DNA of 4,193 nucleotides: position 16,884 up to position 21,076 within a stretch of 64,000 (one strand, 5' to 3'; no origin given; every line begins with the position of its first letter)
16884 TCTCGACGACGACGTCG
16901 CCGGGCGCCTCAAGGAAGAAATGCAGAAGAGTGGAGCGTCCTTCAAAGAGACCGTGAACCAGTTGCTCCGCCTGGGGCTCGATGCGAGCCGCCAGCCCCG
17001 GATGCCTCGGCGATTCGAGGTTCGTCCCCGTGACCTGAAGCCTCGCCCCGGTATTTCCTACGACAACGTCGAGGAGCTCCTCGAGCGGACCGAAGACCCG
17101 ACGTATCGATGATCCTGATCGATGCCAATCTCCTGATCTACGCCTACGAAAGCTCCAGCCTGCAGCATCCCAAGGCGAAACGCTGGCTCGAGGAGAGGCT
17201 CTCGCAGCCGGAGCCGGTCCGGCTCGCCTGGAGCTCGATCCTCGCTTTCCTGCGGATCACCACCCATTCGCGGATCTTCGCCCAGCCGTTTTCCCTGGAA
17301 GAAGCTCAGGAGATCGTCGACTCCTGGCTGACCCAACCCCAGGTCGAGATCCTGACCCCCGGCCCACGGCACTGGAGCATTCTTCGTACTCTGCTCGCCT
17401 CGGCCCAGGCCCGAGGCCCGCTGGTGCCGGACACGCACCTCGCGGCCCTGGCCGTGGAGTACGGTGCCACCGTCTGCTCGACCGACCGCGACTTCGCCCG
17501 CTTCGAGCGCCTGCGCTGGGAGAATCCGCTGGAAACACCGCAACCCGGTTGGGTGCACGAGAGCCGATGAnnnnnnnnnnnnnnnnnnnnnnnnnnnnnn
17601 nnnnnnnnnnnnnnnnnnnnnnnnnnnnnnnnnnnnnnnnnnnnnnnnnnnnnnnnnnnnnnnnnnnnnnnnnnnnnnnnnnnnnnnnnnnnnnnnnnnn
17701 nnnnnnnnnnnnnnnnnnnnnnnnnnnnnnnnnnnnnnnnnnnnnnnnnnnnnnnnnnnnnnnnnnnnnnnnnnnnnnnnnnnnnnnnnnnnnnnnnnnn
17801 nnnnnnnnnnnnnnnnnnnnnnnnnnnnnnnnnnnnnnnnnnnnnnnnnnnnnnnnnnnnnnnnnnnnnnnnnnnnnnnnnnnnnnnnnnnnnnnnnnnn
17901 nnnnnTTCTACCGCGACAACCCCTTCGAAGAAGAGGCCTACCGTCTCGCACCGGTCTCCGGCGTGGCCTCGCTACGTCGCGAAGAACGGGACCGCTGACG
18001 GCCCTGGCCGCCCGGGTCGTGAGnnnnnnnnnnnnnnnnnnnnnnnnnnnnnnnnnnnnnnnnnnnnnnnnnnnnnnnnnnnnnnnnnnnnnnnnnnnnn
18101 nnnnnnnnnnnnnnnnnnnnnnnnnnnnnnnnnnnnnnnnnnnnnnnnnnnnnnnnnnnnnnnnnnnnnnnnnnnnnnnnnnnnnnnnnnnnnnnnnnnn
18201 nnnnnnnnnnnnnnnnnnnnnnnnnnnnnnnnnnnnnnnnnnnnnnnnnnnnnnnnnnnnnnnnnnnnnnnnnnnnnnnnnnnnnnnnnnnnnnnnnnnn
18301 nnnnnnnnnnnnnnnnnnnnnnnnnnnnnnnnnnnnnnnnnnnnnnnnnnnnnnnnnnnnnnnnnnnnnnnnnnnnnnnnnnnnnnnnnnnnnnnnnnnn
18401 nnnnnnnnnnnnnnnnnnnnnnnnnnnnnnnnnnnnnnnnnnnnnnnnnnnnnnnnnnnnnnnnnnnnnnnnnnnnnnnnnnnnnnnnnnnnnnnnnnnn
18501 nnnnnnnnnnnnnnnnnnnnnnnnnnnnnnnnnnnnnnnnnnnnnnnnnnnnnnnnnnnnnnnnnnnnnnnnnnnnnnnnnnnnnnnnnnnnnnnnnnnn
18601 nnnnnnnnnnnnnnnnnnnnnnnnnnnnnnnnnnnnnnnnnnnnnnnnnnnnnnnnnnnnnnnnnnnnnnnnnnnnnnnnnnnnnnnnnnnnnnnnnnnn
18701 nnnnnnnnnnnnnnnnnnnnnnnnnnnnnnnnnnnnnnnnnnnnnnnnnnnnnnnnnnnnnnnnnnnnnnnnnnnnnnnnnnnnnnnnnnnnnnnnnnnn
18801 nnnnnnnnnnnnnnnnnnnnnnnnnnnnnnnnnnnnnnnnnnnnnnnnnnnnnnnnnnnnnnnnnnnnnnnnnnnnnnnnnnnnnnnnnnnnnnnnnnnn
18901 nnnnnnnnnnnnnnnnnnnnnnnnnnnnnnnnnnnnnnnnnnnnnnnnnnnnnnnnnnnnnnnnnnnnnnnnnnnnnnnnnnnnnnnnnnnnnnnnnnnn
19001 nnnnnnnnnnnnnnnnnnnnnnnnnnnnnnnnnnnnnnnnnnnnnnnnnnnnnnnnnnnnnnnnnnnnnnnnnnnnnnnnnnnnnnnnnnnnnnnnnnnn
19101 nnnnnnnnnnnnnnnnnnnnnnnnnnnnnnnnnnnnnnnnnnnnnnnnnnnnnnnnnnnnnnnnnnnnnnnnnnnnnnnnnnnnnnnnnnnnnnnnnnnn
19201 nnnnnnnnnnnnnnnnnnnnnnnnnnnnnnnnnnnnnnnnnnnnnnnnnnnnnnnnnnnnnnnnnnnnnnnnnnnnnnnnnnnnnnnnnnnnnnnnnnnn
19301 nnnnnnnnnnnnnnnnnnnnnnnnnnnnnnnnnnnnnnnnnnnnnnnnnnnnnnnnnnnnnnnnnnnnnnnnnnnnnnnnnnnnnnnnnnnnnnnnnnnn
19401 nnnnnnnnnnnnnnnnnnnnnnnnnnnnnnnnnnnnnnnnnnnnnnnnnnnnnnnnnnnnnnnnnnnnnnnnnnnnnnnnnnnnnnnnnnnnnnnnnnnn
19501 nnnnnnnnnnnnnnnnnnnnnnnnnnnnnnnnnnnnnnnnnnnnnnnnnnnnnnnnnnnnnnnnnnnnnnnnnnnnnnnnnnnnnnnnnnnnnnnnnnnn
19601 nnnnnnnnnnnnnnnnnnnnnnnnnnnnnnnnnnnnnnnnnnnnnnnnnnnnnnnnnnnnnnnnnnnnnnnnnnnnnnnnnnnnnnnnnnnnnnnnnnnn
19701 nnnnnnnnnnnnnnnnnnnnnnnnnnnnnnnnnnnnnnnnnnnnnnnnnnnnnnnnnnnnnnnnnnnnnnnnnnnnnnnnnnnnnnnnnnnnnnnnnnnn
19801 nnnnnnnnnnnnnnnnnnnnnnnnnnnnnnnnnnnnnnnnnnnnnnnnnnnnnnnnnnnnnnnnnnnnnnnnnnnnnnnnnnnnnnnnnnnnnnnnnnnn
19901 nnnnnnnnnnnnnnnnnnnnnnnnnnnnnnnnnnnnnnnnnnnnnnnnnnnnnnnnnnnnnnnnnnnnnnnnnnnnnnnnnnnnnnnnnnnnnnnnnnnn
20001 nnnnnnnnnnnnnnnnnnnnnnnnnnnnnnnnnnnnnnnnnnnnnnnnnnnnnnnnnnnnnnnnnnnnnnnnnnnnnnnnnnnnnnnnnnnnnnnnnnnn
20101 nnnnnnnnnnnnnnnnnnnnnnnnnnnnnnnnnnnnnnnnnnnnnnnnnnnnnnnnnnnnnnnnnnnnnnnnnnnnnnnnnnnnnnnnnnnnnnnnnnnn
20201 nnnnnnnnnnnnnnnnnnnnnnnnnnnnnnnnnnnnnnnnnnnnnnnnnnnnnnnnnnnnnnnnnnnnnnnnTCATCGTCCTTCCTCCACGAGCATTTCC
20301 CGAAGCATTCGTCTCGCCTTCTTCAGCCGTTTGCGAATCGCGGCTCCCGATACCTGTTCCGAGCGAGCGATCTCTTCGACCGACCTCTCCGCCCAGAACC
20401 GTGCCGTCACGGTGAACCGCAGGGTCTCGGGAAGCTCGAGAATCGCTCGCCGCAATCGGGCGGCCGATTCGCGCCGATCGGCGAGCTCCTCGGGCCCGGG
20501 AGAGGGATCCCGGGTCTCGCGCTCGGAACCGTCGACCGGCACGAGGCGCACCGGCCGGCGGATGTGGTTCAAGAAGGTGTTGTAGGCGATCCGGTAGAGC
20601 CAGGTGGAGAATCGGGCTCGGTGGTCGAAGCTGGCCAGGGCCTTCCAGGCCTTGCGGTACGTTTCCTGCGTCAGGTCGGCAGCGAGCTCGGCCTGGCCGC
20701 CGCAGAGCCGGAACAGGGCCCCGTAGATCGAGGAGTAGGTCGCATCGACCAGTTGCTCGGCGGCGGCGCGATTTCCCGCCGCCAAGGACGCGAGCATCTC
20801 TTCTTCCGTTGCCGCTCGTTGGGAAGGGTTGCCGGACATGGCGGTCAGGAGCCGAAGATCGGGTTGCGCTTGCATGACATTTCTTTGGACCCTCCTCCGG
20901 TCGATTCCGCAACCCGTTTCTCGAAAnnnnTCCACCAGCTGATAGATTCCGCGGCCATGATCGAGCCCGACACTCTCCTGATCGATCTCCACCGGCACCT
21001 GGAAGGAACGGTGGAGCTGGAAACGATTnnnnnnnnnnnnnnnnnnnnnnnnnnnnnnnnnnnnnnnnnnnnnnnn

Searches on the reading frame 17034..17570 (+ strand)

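Call 54: search_protein_families(library=pfam, proteins=[window:17034-17570:+], max_evalue=0.00001)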
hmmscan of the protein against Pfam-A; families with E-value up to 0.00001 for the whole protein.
window:17034-17570:+ (178 aa): 1 family
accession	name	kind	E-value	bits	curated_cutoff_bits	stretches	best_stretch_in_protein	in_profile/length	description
PF01850.27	PIN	-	4.3e-11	43.9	23.6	1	27-159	1-119/120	PIN domain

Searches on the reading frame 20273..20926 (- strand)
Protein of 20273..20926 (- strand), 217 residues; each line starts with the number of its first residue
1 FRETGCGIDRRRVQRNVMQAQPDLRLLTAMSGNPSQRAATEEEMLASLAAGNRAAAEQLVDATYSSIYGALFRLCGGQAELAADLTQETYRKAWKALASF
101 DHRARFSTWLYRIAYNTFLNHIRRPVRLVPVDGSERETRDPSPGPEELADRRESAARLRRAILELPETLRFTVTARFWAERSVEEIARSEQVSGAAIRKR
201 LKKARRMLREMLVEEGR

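Call 54: search_protein_families(library=pfam, proteins=[window:20273-20926:-], max_evalue=0.00001)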
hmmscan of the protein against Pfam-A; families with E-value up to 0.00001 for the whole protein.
window:20273-20926:- (217 aa): 3 families
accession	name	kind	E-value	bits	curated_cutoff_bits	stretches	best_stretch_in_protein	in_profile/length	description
PF04542.20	Sigma70_r2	-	1e-15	57.7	24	1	59-124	1-67/71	Sigma-70 region 2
PF08281.18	Sigma70_r4_2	-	4.7e-07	29.8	25.7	1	157-208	3-54/54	Sigma-70, region 4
PF04545.22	Sigma70_r4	-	8.4e-06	25.7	24.1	0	161-210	1-50/50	Sigma-70, region 4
